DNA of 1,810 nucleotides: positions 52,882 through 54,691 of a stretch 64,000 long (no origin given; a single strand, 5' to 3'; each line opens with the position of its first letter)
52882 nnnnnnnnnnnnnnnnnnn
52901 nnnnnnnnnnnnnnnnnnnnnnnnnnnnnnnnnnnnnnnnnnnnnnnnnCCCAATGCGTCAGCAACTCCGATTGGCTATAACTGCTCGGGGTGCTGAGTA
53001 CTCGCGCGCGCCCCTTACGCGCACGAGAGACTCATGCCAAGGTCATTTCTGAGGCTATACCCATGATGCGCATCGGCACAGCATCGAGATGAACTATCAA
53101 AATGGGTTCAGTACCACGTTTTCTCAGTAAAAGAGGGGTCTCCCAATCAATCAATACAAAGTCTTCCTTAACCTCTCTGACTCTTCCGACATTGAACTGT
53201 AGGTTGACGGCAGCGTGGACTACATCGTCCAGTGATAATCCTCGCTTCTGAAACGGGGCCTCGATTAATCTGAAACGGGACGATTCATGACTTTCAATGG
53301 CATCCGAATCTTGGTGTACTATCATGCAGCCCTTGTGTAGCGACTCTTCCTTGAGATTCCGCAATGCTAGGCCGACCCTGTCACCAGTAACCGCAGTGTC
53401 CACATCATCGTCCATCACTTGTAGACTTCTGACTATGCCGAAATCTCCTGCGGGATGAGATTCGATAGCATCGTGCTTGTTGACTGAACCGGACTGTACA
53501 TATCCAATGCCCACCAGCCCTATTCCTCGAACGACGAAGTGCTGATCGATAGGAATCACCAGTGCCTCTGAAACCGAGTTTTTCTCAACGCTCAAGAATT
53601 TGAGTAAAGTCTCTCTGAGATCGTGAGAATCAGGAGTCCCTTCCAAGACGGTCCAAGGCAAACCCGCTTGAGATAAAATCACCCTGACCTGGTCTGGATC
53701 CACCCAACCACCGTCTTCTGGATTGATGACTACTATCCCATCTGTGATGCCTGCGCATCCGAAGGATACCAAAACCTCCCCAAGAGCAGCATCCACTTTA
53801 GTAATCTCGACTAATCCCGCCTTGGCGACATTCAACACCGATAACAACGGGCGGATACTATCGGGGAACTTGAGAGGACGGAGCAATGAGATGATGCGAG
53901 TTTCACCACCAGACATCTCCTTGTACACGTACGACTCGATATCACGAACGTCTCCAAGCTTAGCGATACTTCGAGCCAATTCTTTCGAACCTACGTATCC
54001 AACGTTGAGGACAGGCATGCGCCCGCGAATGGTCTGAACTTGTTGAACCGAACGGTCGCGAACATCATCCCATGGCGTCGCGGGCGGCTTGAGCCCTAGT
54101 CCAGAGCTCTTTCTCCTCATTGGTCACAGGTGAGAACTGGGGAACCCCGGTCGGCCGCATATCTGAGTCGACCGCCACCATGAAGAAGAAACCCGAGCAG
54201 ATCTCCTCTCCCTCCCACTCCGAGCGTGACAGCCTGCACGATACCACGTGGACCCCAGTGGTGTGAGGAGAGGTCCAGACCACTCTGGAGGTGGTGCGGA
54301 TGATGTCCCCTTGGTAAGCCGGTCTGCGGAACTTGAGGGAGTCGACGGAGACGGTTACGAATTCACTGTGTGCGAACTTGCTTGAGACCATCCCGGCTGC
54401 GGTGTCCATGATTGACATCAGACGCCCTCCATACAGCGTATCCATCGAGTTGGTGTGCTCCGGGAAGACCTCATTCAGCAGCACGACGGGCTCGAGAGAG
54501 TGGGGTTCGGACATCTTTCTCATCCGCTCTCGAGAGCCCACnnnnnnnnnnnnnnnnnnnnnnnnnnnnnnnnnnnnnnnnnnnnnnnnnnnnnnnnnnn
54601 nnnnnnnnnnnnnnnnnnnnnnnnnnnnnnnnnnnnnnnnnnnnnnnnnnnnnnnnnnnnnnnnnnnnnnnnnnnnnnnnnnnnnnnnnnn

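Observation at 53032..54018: EF1A/EF-Tu paralog with degenerate GTP-binding motifs (pseudo-GTPase; archaeal SelB-like candidate)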

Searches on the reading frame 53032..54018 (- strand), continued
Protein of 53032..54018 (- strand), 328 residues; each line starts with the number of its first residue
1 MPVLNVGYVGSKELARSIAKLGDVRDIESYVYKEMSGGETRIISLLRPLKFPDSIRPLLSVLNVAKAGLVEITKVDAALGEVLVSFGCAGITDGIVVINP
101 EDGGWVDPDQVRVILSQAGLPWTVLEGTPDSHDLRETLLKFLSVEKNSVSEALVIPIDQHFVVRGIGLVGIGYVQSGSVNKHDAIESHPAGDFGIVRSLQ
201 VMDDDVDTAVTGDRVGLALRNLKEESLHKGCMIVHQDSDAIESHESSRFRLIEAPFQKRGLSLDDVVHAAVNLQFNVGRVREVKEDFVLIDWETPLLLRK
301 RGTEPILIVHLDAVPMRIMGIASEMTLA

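Call 56: find_encoding_contigs(protein=P0164, flank=4000, max_places=1)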
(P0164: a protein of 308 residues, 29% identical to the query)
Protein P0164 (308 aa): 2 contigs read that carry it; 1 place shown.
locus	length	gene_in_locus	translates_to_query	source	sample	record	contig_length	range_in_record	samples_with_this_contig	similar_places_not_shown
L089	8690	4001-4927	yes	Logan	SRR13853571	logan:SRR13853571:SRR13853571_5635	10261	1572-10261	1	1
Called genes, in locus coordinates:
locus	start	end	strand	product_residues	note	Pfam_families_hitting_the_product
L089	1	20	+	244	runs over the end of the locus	PF02412:TSP_3 (faint)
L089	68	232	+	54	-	-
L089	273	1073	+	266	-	PF23454:Zn_ribbon_Brz (faint), PF13620:CarboxypepD_reg, PF13715:CarbopepD_reg_2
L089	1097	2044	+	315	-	PF05569:Peptidase_M56 (weak), PF01435:Peptidase_M48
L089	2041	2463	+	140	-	PF02577:BFN_dom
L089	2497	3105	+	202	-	PF01871:AMMECR1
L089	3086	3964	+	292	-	PF04055:Radical_SAM, PF13353:Fer4_12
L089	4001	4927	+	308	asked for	PF03144:GTP_EFTU_D2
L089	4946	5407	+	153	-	PF26602:HVO_2718_N, PF01381:HTH_3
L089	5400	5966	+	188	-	PF01300:Sua5_yciO_yrdC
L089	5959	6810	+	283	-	PF00557:Peptidase_M24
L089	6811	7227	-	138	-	PF03684:UPF0179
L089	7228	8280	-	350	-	PF00465:Fe-ADH, PF13685:Fe-ADH_2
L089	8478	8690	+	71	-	?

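Call 57: find_encoding_contigs(protein=P0136, flank=4000, max_places=1)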
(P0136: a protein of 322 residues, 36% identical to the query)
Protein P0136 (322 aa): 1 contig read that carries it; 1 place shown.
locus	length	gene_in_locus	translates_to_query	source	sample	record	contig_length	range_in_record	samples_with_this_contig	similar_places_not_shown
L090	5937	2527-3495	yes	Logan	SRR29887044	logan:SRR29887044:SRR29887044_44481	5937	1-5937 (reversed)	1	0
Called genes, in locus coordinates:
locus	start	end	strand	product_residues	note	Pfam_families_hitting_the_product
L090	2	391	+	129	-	?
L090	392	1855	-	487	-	PF08309:LVIVD (faint)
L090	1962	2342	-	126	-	PF21485:IF5A-like_N, PF01287:eIF-5a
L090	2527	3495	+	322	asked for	PF03144:GTP_EFTU_D2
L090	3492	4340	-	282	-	PF00924:MS_channel_2nd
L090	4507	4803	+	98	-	-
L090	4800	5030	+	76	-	-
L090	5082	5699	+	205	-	PF00596:Aldolase_II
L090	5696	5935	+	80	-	?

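Call 58: search_protein_families(library=pfam, proteins=[L083:4603-4986:+, L088:3610-3996:+, L088:4912-5196:+, L085:397-1146:-, L083:6007-6435:-], max_evalue=1)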
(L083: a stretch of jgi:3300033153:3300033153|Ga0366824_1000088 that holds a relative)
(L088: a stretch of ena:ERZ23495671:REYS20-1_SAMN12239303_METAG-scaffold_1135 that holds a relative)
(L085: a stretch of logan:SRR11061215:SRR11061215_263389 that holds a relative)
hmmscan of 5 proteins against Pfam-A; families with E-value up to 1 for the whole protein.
L083:4603-4986:+ (127 aa): 2 families
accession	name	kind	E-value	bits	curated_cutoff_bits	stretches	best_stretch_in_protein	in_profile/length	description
PF07454.18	SpoIIP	-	0.03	14.3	24.4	1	86-116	103-133/269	Stage II sporulation protein P (SpoIIP)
PF21572.2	Nop5_56-rel_N_Arc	-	0.11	13.3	27.8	0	88-124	56-92/128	Archaeal Nop5/56-rel, N-terminal domain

L088:3610-3996:+ (128 aa): 0 families

L088:4912-5196:+ (94 aa): 1 family
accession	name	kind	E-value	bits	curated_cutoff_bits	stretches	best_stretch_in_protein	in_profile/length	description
PF24668.1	KH_Vigilin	-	0.028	14.4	27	1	42-60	23-41/50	Vigilin KH domain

L085:397-1146:- (249 aa): 0 families

L083:6007-6435:- (142 aa): 1 family
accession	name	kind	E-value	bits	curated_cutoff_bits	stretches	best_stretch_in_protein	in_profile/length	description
PF03495.19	Binary_toxB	-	0.22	12.2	25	1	16-82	2-59/78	Clostridial binary toxin B/anthrax toxin PA Ca-binding domain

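Call 70: find_related_loci(query=A4, collection=metagenome_contigs, flank=5000)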
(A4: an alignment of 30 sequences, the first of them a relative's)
Query A4 (312 aa) in metagenome_contigs; peptide patterns used: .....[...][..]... (x = any residue, [..] = any of these).
354 stretches matched a pattern; 340 encode a relative of the query (tblastn E <= 1e-3); the best 80 are kept; 80 distinct loci.
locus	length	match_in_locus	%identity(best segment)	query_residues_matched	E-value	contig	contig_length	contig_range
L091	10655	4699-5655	41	1-312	1e-75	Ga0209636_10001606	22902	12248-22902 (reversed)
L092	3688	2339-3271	44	6-312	1e-74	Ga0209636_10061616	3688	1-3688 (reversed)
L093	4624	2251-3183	43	6-312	1e-72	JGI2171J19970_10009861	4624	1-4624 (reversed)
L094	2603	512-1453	41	1-310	1e-73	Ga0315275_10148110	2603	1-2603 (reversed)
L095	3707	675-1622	42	6-312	4e-72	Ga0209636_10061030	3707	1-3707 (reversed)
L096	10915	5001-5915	42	1-302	8e-72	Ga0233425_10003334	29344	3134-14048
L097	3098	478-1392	42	1-302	2e-71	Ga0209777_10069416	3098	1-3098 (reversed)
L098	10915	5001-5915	41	1-302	8e-71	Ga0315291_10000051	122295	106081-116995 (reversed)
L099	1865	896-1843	41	1-312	2e-73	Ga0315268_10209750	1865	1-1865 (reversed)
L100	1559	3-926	41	8-311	1e-73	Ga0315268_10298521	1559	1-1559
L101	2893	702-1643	41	1-310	4e-70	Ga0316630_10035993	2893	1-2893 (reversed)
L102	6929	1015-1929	41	1-302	2e-69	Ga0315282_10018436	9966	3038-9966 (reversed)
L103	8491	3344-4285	41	1-310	2e-69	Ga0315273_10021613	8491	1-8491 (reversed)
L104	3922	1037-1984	44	1-312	3e-69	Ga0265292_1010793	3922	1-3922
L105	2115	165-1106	42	1-310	7e-71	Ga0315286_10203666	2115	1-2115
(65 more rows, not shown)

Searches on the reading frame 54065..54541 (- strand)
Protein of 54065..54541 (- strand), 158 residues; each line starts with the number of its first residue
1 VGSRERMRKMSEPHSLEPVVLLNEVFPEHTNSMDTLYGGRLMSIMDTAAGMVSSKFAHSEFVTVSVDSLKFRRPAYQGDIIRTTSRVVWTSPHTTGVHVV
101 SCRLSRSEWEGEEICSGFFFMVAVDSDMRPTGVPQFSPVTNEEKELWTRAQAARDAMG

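Call 14: search_protein_families(library=pfam, proteins=[window:54065-54541:-], max_evalue=0.001)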
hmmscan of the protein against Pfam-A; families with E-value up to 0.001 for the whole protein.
window:54065-54541:- (158 aa): 1 family
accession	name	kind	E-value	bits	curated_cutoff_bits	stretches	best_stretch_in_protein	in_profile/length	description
PF03061.28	4HBT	-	1.1e-12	48.5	20.6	1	35-99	3-68/79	Thioesterase superfamily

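Call 65: search_protein_families(library=ncbifam, proteins=[window:54065-54541:-], max_evalue=0.01)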
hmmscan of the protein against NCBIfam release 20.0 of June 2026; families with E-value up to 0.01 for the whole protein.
window:54065-54541:- (158 aa): 3 families
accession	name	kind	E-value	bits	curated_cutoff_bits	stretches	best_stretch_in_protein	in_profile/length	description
NF007970.0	PRK10694.1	equivalog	1.1e-11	44.7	162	1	19-135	12-131/133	acyl-CoA thioester hydrolase YciA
TIGR00369.1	unchar_dom_1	domain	0.0007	19.7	36.6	1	26-89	25-88/117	hotdog fold thioesterase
TIGR02286.1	PaaD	equivalog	0.0017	18.5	118.9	1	24-103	21-97/114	hydroxyphenylacetyl-CoA thioesterase PaaI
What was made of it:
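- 54065..54541 (-): Upstream same-strand neighbour: a YciA-like hot-dog (4HBT) acyl-CoA thioesterase, 46 nt from the aSelBL start. The adjacency is conserved in this lineage only; a functional link is unproven. Calls 14 and 65.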
